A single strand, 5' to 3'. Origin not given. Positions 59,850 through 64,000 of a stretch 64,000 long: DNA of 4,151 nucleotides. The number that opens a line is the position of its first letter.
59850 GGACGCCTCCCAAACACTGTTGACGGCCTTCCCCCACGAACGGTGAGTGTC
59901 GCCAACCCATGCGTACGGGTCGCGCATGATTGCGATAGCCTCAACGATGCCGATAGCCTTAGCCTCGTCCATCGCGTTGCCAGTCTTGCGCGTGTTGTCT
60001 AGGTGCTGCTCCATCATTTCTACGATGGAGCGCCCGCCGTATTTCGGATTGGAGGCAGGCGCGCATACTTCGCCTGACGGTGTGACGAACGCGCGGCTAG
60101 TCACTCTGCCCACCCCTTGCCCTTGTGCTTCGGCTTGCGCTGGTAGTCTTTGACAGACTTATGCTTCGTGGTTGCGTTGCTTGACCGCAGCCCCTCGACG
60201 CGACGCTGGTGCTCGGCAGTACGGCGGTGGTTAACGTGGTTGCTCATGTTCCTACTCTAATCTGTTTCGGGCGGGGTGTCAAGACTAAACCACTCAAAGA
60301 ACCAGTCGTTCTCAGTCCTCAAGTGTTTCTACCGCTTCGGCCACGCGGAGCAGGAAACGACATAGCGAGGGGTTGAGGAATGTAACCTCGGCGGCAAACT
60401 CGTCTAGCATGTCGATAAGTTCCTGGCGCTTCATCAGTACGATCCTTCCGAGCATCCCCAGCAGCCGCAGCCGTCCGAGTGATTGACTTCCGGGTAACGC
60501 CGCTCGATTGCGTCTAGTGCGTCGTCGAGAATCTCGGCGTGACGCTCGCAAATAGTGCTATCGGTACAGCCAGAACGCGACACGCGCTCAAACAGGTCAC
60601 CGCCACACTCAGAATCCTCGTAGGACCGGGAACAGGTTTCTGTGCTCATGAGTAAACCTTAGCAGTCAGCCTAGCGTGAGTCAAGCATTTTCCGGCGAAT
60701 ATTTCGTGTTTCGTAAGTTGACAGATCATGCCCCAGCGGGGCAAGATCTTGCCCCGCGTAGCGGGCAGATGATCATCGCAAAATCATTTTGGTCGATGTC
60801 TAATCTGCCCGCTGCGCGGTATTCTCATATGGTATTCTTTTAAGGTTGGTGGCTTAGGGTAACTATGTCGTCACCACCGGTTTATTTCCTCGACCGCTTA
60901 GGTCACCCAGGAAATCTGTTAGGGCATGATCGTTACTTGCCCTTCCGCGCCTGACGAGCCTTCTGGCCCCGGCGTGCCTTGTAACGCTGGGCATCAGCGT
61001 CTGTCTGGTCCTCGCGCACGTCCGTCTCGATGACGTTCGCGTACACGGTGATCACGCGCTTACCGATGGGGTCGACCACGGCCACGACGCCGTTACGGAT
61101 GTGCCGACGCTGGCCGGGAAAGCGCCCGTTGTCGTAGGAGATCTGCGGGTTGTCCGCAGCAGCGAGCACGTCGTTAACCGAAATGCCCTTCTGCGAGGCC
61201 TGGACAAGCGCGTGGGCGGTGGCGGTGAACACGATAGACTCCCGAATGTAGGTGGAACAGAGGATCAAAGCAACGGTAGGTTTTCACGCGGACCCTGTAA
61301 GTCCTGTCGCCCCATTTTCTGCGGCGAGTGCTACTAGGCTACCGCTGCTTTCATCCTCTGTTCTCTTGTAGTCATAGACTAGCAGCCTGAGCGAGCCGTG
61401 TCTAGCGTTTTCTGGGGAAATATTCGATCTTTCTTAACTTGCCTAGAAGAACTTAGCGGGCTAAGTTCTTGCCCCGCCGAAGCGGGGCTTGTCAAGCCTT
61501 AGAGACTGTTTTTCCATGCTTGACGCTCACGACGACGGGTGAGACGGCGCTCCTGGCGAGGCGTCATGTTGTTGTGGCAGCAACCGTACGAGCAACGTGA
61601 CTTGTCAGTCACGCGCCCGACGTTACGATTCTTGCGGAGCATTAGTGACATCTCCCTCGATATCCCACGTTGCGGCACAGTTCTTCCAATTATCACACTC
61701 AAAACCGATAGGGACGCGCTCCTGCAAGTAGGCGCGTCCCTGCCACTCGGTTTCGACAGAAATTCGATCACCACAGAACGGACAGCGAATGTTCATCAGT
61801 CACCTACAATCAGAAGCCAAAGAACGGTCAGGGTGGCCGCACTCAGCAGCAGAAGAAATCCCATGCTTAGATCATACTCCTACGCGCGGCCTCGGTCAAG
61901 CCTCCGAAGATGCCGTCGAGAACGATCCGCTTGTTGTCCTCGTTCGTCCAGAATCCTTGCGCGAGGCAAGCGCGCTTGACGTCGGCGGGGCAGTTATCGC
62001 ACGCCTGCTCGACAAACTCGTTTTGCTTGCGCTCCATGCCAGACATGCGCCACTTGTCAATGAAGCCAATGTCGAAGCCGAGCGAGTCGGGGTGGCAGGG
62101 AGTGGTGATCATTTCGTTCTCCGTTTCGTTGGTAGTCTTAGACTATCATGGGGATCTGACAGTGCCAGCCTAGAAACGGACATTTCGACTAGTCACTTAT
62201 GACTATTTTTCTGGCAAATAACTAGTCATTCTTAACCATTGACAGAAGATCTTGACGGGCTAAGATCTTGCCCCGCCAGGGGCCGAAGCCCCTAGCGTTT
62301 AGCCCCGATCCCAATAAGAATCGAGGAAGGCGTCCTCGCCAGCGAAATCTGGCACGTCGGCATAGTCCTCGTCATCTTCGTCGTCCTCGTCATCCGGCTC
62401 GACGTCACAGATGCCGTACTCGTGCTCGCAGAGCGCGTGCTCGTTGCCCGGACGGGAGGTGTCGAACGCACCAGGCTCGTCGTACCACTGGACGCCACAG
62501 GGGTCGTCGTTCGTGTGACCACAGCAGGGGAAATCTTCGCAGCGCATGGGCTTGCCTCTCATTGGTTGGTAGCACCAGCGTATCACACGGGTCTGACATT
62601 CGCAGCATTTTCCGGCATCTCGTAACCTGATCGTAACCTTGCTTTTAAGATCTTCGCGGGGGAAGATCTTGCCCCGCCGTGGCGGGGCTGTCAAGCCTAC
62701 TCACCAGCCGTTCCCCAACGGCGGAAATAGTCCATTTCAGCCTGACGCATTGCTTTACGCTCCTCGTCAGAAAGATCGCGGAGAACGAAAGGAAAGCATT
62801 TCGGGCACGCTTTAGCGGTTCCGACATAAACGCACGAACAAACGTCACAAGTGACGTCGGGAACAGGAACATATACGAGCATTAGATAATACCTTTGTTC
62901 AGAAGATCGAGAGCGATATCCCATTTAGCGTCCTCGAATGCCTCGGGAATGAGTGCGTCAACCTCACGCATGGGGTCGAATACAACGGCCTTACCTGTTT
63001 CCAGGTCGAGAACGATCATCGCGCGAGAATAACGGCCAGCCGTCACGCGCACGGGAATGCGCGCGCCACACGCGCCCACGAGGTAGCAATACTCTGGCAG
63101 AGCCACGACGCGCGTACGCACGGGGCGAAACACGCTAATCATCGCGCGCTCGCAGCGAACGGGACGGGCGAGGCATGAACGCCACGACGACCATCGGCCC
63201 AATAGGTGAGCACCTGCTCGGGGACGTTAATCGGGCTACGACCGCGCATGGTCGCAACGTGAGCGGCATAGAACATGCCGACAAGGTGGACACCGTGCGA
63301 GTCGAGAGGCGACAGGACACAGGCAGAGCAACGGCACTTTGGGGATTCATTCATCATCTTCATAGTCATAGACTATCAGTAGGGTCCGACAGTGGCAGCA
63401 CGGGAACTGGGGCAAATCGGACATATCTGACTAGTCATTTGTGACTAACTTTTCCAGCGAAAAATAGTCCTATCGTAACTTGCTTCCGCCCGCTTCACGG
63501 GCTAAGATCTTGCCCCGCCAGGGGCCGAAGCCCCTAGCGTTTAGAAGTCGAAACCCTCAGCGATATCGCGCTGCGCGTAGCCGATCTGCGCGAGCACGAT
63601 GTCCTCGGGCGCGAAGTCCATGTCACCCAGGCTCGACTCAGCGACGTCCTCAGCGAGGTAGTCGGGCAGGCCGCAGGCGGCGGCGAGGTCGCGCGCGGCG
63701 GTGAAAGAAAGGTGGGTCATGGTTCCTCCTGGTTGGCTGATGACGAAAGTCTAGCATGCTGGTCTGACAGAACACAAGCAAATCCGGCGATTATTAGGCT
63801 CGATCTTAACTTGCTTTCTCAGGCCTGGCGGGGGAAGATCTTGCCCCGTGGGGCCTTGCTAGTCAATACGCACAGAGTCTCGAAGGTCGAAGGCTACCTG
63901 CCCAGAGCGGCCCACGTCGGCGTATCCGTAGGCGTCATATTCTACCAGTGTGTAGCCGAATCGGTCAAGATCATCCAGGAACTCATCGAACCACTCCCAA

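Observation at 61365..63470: Operator-like palindromes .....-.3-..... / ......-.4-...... in three consecutive repeat units, one overlapping a start codon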

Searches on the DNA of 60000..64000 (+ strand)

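Call 6: search_dna_similar(query=window:60000-64000:+, collection=phages, mode=near)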
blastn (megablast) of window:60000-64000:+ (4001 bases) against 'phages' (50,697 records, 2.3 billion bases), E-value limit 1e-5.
No match.

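Call 11: search_dna_similar(query=window:61300-63900:+, collection=phages, mode=distant, max_rows=20)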
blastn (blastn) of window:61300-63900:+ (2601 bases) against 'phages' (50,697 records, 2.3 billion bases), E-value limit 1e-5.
No match.
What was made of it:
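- Tried and rejected: Near and distant searches with 60-64 kb found nothing (calls 6, 11).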

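Call 93: search_rna_families(source=window, start=61200, end=61420, threshold=evalue, max_evalue=1)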
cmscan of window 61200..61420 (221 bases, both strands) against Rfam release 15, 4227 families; matches with E-value up to 1: 4.
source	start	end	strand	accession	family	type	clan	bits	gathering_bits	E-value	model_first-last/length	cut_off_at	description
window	61250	61368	+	RF03964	mir-H1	Gene; miRNA;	-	23.6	97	0.071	1-85/85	no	mir-H1 microRNA precursor family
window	61258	61359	-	RF04038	mir-5985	Gene; miRNA;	-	22.8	100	0.028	1-74/74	no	mir-5985 microRNA precursor family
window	61259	61360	+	RF04038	mir-5985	Gene; miRNA;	-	20.5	100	0.11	1-74/74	no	mir-5985 microRNA precursor family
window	61250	61367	-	RF03964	mir-H1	Gene; miRNA;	-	19.9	97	0.47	1-85/85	no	mir-H1 microRNA precursor family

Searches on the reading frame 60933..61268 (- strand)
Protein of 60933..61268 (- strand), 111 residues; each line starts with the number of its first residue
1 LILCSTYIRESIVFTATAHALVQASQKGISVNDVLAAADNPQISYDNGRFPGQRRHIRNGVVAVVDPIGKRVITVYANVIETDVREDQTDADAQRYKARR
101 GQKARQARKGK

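Call 28: search_protein_families(library=pfam, proteins=[window:60933-61268:-], max_evalue=0.01)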
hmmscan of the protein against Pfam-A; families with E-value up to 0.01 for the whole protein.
window:60933-61268:- (111 aa): 1 family
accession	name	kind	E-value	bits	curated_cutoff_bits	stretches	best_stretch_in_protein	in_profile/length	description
PF14076.12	DUF4258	-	6.9e-06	26.7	25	1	17-76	2-70/71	Domain of unknown function (DUF4258)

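Call 29: search_protein_families(library=phrogs, proteins=[window:60933-61268:-], max_evalue=0.01)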
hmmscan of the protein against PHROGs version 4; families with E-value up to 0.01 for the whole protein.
window:60933-61268:- (111 aa): 0 families

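Call 55: find_homologous_proteins(query=window:60933-61268:-)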
Query window:60933-61268:- (111 aa): 8 proteins with E <= 0.001 among 13 candidates.
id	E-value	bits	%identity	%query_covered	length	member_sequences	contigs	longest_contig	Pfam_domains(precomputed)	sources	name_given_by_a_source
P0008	5.5e-51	189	92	89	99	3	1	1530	PF14076.13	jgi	jgi:hypothetical protein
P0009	1.5e-39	152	76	88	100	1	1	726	-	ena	-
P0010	2.1e-39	151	74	88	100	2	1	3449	-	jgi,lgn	-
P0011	9.2e-38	146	72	90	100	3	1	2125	-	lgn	-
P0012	1.9e-30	123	60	89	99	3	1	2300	-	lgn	-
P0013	7.3e-26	108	60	85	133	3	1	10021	-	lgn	-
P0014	4.2e-25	105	56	90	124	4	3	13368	-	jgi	jgi:hypothetical protein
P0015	4.1e-19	86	63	57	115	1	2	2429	-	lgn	-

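Call 56: find_encoding_contigs(protein=P0010, flank=10000, max_places=2)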
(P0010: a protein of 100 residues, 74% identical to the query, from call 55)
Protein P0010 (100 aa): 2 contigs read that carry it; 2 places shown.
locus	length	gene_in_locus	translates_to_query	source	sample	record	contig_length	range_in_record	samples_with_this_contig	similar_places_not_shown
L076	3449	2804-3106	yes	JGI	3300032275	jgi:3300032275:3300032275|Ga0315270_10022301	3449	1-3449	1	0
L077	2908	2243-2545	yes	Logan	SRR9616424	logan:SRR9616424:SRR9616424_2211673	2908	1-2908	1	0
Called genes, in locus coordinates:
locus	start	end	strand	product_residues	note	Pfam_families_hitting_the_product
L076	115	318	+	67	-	-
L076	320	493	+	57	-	-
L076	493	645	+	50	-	-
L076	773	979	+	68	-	-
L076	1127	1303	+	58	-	-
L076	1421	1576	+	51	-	-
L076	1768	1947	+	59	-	-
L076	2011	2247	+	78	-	PF02467:Whib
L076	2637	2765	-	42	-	-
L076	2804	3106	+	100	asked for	-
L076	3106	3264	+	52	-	-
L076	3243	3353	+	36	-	-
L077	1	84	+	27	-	?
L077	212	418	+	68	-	-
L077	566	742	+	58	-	-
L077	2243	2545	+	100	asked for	-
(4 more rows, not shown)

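Call 57: find_encoding_contigs(protein=P0011, flank=10000, max_places=2)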
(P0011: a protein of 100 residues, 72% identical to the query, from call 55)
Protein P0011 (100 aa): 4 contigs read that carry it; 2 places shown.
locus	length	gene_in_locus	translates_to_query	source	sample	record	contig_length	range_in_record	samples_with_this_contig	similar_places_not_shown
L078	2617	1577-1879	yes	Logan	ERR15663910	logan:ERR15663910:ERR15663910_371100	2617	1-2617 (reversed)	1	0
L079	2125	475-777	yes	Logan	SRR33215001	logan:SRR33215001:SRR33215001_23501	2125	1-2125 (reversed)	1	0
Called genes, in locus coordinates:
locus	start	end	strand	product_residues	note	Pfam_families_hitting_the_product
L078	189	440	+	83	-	PF02467:Whib (weak)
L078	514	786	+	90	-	-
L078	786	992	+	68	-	-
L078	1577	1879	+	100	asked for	-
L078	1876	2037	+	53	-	-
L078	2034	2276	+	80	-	-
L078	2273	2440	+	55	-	-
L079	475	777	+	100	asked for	-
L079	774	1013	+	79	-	-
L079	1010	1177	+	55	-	-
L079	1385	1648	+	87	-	-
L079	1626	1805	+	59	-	-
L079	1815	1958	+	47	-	-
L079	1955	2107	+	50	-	-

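Call 58: find_encoding_contigs(protein=P0012, flank=10000, max_places=2)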
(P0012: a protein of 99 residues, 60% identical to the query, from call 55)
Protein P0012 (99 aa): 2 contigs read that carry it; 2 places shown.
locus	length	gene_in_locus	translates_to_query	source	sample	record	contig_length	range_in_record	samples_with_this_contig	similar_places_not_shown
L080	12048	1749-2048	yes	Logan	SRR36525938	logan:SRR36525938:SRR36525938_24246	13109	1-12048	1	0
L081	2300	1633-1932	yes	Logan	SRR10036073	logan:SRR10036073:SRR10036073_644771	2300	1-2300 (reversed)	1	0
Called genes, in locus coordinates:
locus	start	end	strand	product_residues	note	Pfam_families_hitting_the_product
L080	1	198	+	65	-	?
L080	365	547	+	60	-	-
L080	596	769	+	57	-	-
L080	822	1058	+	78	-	PF02467:Whib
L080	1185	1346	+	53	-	-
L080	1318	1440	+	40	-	-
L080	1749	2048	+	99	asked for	-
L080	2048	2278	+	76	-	-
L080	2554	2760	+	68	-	-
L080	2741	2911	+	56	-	-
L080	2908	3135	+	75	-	-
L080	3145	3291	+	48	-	-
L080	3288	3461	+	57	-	-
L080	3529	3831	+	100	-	-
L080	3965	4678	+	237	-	PF17338:GP88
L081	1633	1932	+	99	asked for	-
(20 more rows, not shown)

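Call 59: find_encoding_contigs(protein=P0013, flank=10000, max_places=2)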
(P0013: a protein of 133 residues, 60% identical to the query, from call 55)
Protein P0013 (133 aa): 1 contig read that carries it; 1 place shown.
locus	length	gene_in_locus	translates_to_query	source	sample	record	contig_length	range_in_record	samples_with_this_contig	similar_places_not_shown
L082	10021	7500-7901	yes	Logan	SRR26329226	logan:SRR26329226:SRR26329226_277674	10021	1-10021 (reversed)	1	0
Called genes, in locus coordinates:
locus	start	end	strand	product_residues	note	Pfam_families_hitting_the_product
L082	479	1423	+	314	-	-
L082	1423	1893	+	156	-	PF13730:HTH_36 (weak)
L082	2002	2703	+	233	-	-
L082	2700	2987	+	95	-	-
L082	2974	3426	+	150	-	-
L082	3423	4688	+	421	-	PF03796:DnaB_C, PF13481:AAA_25 (weak)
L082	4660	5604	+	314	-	PF01807:Zn_ribbon_DnaG, PF13155:Toprim_2, PF13662:Toprim_4 (weak)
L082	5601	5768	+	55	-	-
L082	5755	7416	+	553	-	PF00176:SNF2-rel_dom, PF16203:ERCC3_RAD25_C (weak), PF00271:Helicase_C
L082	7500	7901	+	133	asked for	-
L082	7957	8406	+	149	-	-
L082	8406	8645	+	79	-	-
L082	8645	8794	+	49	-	-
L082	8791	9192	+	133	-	PF12728:HTH_17 (weak)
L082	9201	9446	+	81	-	-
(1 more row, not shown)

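Call 60: find_encoding_contigs(protein=P0014, flank=10000, max_places=3)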
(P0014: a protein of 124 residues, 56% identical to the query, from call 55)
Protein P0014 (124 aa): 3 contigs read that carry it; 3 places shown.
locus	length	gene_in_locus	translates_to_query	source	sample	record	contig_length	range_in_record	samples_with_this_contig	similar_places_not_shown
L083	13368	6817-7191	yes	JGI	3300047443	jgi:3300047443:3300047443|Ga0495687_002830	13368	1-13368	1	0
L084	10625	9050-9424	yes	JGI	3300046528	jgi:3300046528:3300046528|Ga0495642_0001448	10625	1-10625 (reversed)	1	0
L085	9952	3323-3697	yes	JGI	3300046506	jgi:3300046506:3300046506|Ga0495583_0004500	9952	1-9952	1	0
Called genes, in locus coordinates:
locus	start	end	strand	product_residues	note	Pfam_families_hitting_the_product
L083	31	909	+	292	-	-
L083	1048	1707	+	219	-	PF01695:IstB_IS21 (weak), PF00004:AAA (weak)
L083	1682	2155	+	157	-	-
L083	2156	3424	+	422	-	PF03796:DnaB_C, PF13481:AAA_25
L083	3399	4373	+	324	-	PF01807:Zn_ribbon_DnaG, PF13155:Toprim_2, PF13662:Toprim_4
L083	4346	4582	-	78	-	-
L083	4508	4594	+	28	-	-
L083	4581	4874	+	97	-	-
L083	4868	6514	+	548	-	PF00176:SNF2-rel_dom, PF00270:DEAD, PF04851:ResIII, PF00271:Helicase_C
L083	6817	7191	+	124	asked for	-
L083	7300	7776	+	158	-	-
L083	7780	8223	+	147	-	-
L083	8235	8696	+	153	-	PF13411:MerR_1 (weak)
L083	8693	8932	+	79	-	-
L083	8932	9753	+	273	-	-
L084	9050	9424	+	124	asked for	-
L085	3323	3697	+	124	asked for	-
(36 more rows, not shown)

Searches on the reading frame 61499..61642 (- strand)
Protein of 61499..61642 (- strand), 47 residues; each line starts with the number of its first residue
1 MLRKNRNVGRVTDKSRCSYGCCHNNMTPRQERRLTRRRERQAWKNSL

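Call 28: search_protein_families(library=pfam, proteins=[window:61499-61642:-], max_evalue=0.01)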
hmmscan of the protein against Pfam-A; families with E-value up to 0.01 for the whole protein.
window:61499-61642:- (47 aa): 0 families

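Call 29: search_protein_families(library=phrogs, proteins=[window:61499-61642:-], max_evalue=0.01)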
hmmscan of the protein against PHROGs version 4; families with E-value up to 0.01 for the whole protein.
window:61499-61642:- (47 aa): 0 families

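Call 66: search_solved_structures(query=window:61499-61642:-, max_evalue=1)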
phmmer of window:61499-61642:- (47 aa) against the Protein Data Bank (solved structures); distinct sequences matched with E-value up to 1: 0.
